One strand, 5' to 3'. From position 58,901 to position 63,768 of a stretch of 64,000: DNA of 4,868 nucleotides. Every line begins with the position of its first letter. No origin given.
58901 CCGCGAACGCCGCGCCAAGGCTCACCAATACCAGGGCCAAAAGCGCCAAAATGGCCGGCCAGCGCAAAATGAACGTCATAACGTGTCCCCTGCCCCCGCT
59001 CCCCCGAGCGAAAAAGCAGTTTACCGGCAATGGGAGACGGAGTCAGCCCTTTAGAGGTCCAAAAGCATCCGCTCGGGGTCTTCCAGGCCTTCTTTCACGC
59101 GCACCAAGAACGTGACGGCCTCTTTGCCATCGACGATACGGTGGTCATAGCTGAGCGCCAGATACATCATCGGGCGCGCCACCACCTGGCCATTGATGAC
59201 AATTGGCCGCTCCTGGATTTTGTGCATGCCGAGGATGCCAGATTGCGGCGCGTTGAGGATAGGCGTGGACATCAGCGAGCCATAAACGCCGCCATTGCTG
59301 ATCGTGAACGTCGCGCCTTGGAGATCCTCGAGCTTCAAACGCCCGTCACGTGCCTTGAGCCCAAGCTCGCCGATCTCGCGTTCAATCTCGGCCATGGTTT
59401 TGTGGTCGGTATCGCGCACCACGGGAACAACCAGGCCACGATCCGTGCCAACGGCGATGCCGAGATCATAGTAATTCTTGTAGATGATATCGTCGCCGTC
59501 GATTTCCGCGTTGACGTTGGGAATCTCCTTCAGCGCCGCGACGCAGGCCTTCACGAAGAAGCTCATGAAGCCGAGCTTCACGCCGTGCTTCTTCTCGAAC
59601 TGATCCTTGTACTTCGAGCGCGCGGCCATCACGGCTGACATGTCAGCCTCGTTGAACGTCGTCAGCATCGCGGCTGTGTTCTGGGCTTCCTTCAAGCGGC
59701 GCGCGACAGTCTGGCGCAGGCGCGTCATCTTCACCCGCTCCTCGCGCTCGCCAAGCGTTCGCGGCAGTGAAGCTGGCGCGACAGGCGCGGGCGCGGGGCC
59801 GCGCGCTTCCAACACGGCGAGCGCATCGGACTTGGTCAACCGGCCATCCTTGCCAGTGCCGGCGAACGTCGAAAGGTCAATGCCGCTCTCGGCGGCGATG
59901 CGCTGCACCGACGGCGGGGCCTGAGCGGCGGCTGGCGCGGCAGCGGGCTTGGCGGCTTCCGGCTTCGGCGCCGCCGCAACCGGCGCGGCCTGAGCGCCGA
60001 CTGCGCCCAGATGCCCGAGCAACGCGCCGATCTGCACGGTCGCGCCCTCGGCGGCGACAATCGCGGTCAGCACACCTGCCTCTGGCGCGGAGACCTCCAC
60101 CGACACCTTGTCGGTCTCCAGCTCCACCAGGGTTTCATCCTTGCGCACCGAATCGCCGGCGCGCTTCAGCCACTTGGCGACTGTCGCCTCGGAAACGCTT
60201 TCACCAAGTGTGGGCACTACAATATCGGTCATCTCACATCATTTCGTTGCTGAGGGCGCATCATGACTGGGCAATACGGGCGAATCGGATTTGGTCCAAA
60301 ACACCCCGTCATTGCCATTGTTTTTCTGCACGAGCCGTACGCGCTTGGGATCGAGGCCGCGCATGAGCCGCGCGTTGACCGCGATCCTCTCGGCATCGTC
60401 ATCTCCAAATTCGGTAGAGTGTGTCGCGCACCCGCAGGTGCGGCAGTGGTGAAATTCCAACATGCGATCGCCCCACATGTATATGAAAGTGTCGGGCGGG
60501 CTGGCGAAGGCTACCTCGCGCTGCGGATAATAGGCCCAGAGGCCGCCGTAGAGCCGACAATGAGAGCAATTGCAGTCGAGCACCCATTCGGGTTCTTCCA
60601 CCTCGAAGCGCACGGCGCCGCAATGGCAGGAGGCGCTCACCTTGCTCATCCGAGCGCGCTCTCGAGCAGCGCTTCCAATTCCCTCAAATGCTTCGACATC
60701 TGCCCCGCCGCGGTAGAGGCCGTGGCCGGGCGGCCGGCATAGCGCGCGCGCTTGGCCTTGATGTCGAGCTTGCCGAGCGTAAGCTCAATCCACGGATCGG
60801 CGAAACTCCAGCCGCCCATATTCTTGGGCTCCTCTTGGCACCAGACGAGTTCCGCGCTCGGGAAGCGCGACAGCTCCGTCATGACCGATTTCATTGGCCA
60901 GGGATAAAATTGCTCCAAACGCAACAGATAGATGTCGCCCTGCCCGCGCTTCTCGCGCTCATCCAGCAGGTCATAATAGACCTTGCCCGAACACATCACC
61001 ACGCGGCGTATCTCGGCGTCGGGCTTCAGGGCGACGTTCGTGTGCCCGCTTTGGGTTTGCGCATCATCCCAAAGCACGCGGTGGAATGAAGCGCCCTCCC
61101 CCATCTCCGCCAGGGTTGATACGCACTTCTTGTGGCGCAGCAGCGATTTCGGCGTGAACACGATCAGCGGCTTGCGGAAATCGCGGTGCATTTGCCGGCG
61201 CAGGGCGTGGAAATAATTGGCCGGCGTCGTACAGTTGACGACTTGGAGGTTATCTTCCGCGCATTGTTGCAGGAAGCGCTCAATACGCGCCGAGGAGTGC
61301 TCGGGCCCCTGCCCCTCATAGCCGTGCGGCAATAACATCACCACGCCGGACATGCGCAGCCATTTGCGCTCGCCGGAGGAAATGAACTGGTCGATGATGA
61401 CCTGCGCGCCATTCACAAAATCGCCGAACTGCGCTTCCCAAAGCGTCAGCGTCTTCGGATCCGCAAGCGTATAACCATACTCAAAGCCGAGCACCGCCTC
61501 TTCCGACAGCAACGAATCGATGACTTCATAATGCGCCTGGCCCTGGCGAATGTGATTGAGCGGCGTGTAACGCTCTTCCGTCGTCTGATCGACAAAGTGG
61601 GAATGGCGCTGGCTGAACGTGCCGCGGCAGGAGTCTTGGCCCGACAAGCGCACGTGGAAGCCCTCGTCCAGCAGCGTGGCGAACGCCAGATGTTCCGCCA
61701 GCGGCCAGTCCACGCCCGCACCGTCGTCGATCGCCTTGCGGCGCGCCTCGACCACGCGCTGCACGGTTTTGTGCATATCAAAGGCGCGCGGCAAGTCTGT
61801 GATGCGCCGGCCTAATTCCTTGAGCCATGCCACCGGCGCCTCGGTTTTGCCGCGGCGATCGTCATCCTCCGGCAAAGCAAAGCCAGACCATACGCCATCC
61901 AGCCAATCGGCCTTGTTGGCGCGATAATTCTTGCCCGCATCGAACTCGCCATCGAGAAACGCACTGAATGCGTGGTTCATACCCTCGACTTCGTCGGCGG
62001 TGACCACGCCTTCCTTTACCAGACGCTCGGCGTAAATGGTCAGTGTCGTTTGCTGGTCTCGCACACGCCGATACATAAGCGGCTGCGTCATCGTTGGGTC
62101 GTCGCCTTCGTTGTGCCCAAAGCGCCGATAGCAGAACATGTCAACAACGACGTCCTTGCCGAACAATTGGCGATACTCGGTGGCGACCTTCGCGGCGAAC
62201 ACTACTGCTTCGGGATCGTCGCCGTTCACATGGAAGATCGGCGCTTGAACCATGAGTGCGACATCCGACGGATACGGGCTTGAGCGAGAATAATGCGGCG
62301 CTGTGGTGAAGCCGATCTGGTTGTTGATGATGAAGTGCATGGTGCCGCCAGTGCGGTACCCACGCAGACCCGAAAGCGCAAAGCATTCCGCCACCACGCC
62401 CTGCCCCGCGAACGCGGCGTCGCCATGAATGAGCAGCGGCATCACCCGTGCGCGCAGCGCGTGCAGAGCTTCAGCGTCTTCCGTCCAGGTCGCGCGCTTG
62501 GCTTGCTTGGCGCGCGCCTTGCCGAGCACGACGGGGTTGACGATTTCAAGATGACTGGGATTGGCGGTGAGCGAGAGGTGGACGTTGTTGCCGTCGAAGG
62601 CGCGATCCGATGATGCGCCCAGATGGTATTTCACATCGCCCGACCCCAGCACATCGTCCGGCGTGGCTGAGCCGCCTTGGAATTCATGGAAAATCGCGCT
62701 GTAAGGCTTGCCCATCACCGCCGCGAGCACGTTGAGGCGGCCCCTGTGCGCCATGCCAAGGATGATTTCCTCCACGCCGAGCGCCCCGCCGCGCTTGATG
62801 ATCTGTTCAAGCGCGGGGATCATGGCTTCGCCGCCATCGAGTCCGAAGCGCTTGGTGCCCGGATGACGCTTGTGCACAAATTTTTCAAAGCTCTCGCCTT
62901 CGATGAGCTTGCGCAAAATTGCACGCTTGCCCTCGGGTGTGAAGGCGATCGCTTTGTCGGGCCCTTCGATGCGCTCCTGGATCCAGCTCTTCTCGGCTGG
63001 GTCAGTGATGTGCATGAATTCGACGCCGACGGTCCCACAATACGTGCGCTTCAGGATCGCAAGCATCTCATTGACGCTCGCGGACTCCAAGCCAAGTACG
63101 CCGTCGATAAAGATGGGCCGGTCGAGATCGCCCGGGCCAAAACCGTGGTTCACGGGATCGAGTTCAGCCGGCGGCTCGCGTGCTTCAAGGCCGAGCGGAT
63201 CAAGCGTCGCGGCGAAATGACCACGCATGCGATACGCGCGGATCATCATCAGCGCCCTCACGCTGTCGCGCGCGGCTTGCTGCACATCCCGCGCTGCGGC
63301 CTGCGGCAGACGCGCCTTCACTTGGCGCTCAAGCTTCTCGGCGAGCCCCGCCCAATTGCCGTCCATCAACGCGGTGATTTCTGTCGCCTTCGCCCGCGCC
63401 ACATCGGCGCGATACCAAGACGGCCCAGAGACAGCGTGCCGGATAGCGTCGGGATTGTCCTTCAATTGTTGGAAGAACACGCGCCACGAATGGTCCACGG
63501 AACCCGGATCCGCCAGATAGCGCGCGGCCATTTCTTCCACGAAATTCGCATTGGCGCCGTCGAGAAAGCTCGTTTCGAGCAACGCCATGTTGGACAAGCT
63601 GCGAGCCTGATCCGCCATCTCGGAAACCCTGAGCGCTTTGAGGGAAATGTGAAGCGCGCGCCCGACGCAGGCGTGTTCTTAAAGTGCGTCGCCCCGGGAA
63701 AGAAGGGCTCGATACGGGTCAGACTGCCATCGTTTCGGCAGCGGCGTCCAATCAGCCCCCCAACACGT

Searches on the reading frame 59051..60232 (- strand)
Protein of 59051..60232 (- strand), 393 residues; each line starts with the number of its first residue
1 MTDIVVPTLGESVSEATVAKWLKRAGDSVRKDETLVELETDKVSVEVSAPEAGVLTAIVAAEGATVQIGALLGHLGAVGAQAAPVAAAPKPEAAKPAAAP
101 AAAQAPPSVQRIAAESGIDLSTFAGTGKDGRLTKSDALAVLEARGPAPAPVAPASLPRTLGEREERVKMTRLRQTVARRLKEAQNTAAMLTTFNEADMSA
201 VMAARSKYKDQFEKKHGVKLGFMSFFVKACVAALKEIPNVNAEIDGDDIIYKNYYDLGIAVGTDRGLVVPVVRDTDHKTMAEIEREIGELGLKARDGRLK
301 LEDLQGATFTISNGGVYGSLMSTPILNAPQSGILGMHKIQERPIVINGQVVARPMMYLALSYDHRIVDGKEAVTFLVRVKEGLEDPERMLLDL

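Call 67: search_protein_families(library=pfam, proteins=[window:59051-60232:-], max_evalue=0.0001)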
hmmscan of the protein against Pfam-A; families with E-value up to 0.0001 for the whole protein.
window:59051-60232:- (393 aa): 3 families
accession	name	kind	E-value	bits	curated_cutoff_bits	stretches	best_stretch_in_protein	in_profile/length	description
PF00198.28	2-oxoacid_dh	-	6.6e-87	291.2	23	1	163-391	3-232/232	2-oxoacid dehydrogenases acyltransferase (catalytic domain)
PF00364.28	Biotin_lipoyl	-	1.3e-20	73.4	22.1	1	3-73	2-71/73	Biotin-requiring enzyme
PF02817.22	E3_binding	-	2.2e-11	44.2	23.7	1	105-137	3-35/36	e3 binding domain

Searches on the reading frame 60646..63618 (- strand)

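Call 67: search_protein_families(library=pfam, proteins=[window:60646-63618:-], max_evalue=0.0001)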
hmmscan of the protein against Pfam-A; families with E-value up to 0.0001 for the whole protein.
window:60646-63618:- (990 aa): 4 families
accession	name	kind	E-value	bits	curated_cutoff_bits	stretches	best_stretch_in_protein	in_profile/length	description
PF00676.26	E1_dh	-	1.5e-50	172.3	22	1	250-566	15-295/300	Dehydrogenase E1 component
PF02779.29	Transket_pyr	-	7.4e-50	169.4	27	1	636-828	3-173/174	Transketolase, pyrimidine binding domain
PF16870.10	OxoGdeHyase_C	-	1.3e-48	165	27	1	833-989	1-151/151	2-oxoglutarate dehydrogenase C-terminal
PF16078.10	2-oxogl_dehyd_N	-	1.4e-16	60.1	27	1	16-55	1-40/41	2-oxoglutarate dehydrogenase N-terminus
